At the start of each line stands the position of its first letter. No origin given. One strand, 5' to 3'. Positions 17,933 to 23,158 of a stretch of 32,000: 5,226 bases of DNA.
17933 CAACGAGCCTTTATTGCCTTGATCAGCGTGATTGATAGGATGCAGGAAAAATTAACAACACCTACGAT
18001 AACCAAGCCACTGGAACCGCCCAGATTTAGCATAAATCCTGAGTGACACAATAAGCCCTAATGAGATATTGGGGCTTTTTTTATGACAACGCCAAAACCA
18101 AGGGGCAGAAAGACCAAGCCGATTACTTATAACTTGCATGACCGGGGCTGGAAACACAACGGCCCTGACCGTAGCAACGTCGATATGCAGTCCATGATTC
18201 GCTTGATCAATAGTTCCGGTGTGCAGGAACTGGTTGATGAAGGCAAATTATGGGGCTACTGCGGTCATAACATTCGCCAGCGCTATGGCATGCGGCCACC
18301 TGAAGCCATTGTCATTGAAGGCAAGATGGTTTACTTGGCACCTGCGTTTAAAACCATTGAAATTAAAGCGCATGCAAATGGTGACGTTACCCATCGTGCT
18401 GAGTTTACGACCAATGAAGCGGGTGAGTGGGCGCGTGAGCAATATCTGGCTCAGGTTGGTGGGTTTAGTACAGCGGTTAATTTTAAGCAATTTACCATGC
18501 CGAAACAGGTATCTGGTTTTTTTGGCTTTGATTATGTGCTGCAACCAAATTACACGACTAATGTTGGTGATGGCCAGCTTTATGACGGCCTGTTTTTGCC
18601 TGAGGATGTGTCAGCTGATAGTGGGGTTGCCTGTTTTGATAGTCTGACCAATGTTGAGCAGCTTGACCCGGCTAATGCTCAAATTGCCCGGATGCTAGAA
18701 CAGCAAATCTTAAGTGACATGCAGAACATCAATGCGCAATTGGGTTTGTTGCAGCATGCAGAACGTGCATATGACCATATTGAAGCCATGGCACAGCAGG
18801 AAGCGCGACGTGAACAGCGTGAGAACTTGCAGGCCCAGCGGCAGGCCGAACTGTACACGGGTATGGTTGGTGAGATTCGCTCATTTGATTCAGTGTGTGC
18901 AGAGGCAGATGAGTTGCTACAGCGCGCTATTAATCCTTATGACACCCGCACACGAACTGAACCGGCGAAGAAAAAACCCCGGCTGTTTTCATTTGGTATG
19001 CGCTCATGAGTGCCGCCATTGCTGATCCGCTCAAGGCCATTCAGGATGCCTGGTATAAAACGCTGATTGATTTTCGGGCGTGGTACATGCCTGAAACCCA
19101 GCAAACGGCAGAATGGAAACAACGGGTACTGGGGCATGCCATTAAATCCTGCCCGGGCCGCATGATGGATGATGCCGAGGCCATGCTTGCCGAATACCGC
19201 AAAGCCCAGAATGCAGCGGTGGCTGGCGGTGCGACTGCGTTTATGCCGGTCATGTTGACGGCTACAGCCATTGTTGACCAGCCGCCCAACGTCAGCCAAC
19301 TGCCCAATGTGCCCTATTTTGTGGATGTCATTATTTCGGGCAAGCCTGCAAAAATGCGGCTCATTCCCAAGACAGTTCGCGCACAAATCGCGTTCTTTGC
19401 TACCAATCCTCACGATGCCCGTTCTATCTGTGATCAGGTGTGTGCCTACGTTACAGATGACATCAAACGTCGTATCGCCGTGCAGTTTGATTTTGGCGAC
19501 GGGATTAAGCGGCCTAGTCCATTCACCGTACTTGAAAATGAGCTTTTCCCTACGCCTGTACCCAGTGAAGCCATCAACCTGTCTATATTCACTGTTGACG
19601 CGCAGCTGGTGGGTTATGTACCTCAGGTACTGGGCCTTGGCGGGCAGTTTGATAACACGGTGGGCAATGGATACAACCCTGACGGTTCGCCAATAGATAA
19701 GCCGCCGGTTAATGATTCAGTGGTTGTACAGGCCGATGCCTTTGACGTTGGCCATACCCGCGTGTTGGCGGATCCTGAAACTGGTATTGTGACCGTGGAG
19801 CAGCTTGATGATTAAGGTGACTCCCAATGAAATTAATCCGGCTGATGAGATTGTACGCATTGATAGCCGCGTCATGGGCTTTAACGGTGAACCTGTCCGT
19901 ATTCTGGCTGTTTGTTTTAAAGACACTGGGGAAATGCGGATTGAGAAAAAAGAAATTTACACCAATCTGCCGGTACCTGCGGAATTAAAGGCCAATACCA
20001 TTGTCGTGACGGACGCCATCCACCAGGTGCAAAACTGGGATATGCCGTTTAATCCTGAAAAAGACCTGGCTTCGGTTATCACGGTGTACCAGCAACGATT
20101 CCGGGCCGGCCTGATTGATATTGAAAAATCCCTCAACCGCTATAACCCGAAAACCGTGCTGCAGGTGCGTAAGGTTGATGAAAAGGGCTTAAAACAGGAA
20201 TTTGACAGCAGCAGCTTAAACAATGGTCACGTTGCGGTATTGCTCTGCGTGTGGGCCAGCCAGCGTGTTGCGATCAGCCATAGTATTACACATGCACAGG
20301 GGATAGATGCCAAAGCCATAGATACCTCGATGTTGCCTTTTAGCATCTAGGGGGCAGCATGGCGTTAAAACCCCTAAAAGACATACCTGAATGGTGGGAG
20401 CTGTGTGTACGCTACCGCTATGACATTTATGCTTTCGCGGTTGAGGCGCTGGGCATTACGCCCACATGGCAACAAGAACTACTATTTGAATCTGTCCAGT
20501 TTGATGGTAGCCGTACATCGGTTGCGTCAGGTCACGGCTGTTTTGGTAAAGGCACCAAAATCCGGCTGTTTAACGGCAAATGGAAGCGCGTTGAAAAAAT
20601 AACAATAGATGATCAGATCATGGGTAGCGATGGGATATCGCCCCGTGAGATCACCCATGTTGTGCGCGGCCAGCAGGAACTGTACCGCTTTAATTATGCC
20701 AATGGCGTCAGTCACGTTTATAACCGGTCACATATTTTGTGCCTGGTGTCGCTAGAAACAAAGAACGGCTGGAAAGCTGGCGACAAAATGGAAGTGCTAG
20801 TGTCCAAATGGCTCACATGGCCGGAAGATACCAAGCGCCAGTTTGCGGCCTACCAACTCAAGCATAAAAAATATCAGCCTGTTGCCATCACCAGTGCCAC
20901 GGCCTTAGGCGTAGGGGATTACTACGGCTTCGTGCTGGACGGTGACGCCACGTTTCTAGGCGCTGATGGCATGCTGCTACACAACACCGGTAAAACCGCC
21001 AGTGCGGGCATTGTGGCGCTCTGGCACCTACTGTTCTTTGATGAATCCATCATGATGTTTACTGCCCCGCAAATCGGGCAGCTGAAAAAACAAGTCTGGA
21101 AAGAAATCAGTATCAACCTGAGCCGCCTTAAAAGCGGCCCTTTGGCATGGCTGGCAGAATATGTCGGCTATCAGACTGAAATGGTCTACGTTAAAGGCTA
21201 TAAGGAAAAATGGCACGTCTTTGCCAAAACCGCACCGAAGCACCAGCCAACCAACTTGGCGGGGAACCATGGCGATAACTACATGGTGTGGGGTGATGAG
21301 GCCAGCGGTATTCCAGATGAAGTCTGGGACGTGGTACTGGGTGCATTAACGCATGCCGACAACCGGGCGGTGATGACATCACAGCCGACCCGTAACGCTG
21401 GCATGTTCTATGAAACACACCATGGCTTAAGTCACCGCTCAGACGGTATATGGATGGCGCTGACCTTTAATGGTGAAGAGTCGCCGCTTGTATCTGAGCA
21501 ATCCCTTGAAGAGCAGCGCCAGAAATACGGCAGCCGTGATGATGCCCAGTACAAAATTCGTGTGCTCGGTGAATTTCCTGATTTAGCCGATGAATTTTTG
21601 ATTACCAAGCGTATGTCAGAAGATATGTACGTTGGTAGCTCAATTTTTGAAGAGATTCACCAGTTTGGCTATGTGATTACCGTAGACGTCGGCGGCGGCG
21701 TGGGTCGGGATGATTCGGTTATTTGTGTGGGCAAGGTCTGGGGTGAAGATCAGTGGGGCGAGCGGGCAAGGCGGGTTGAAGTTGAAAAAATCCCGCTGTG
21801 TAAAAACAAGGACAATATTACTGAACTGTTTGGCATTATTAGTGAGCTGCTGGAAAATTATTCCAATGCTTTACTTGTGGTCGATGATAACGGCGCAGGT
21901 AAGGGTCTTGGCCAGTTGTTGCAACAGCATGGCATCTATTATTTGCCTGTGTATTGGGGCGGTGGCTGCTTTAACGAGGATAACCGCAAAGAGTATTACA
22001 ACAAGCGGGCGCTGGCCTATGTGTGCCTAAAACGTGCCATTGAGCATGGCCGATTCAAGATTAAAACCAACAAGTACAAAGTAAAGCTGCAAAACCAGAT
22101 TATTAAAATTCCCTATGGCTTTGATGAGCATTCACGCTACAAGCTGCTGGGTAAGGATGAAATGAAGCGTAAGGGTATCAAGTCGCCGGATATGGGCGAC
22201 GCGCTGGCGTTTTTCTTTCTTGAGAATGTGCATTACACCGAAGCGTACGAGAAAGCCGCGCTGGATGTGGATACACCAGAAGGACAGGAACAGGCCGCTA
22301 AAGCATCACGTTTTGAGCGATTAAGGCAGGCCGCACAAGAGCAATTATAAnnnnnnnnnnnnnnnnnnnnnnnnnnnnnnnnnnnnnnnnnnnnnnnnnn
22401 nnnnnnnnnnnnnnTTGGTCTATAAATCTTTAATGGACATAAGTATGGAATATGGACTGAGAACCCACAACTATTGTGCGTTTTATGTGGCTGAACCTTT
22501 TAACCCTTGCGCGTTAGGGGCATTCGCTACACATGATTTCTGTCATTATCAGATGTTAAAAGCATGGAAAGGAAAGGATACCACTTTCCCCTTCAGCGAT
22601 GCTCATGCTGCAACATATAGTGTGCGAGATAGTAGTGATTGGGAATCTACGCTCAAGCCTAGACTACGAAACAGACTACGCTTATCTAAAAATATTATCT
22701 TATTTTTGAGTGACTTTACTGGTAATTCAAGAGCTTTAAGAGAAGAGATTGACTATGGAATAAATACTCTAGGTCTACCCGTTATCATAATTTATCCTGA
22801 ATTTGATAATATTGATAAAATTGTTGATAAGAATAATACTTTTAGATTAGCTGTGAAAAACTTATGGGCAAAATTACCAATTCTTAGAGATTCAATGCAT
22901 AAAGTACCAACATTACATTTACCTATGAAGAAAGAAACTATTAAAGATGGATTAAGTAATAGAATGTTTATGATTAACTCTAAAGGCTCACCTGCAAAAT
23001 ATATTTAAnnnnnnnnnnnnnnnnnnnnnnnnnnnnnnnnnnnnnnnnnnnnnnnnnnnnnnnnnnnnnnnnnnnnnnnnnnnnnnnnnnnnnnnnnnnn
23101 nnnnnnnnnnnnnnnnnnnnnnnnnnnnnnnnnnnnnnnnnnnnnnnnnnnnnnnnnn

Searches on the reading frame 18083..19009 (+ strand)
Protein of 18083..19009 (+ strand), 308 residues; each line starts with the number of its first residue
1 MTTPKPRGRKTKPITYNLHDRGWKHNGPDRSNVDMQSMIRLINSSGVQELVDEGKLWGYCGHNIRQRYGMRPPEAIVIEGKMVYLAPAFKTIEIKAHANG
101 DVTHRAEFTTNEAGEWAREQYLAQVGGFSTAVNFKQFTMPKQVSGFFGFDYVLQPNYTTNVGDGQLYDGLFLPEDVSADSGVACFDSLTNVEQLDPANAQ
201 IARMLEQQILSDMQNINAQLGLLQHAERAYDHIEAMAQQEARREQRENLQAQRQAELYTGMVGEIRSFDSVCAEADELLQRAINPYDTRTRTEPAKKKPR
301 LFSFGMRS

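Call 80: search_protein_families(library=phrogs, proteins=[window:18083-19009:+], max_evalue=0.001)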
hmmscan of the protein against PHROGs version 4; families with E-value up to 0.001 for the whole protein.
window:18083-19009:+ (308 aa): 4 families
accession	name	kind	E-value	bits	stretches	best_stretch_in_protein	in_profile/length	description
phrog_4727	-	unknown function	7.2e-110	368.1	1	7-301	4-296/305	-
phrog_30560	-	unknown function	7.8e-41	141.4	1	8-162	4-157/294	-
phrog_1801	-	tail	9.6e-24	85.2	1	15-254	11-253/339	tail fiber protein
phrog_28491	-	unknown function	6.3e-08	33.9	1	246-300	14-68/74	-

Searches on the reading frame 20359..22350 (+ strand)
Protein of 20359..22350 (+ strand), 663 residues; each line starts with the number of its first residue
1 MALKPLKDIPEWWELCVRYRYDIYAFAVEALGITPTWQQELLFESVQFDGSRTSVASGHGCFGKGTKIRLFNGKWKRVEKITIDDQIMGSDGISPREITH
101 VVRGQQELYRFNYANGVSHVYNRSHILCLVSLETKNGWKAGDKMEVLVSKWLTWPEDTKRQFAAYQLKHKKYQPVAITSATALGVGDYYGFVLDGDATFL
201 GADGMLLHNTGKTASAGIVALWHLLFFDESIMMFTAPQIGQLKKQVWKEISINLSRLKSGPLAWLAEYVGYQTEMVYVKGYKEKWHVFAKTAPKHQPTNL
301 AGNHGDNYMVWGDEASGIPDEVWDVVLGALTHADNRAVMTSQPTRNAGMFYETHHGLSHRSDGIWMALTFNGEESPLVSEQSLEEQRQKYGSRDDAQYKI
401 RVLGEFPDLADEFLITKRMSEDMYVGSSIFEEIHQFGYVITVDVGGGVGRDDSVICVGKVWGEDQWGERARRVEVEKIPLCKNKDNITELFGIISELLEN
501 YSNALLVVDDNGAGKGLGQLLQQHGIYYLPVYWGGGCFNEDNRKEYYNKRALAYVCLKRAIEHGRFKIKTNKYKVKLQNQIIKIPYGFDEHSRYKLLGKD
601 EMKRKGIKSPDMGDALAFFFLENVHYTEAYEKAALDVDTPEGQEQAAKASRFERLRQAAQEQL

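Call 70: search_dna_similar(query=window:20359-22350:+, collection=phages, mode=protein, max_evalue=1e-10, max_rows=12)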
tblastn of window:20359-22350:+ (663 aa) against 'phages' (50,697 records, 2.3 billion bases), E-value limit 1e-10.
Records with a match: 122; places in all: 125; records where one place covers at least 80% of the query: 1.
Best place of each record, by identity: 60-80% 1; <60% 121.
By first word of the organism name: Escherichia 29; Clostridium 18; Salmonella 17; Ruegeria 8; Vibrio 7; Enterobacteria 4; Caudoviricetes 4; Pseudomonas 4; Bacillus 4; Klebsiella 4; and 17 more.
By host as written in the record: - 18; Escherichia coli 10; Ruegeria pomeroyi DSS-3 8; Clostridium perfringens 7; Clostridium difficile strain CD105HE1 ribotype 076 4; Clostridium difficile 4; Escherichia coli O157:H7 4; Vibrio splendidus 3; and 49 more.
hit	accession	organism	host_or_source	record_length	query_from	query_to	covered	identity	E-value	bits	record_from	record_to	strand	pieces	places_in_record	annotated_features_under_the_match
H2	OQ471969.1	Acinetobacter phage vB_AbaM_ABMM1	Acinetobacter baumannii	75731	1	662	100%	72.8%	0e+0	956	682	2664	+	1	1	terminase large subunit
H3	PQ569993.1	Xanthomonas phage Rb1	Xanthomonas campestris pv. campestris ...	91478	210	629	63%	34.7%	9e-64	235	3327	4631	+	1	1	large terminase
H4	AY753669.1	Escherichia phage D6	-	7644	208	621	62%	31.5%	1e-42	171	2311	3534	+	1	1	pacB: DNA pacase B subunit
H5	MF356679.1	Escherichia phage D6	Escherichia coli C600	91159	208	621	62%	31.5%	2e-42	171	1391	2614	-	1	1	terminase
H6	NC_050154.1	Escherichia phage D6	Escherichia coli C600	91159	208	621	62%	31.5%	2e-42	171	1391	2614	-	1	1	terminase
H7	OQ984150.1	Phage C72C1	-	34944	208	632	64%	28.7%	5e-28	127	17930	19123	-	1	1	hypothetical protein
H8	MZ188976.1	Cronobacter phage JK004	Cronobacter sakazakii ATCC 29544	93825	208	621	62%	28.5%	1e-38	159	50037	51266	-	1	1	hypothetical protein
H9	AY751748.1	Enterobacteria phage phiW39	-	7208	208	621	62%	27.9%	7e-38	157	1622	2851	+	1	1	pacB: DNA pacase B subunit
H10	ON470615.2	Escherichia phage vB_EcoM-673R5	Escherichia coli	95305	208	621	62%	27.9%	8e-38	157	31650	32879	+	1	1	hypothetical protein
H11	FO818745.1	Escherichia phage RCS47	Escherichia coli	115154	208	621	62%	27.9%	8e-38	157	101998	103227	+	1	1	pacB: terminase B protein PacB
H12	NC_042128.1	Escherichia phage RCS47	Escherichia coli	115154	208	621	62%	27.9%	8e-38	157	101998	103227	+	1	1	pacB: terminase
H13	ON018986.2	Escherichia phage JL22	Escherichia coli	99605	208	621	62%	27.9%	9e-38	157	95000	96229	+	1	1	pacB: terminase large subunit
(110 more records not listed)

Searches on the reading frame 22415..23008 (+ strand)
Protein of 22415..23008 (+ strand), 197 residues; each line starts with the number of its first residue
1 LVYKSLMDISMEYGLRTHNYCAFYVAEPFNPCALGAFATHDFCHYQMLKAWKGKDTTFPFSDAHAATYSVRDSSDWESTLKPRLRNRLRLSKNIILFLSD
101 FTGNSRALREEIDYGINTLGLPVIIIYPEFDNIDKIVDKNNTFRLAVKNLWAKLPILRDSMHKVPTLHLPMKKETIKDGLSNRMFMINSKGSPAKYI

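Call 7: search_protein_families(library=padloc, proteins=[window:22415-23008:+], max_evalue=0.1)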
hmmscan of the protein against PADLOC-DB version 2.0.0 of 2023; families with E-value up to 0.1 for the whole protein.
window:22415-23008:+ (197 aa): 5 families
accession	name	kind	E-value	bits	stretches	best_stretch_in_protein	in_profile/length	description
PDLC00421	ThsB1|ThsB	-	2e-66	221.2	1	16-196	4-175/180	TIR-like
PDLC00429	ThsB1|ThsB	-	1.7e-15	55.5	1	36-128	10-102/167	TIR-like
PDLC00440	ThsB2|ThsB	-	1.5e-12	46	1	36-127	10-104/169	TIR-like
PDLC00427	ThsB1|ThsB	-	0.00056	17.9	1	47-104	22-78/170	TIR-like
PDLC01429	Cas8g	-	0.036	11.2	1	38-90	133-183/296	CAS-I-U; effector_LS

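Call 8: search_protein_families(library=ncbifam, proteins=[window:22415-23008:+], max_evalue=0.1)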
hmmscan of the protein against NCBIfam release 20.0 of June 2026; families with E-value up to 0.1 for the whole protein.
window:22415-23008:+ (197 aa): 0 families
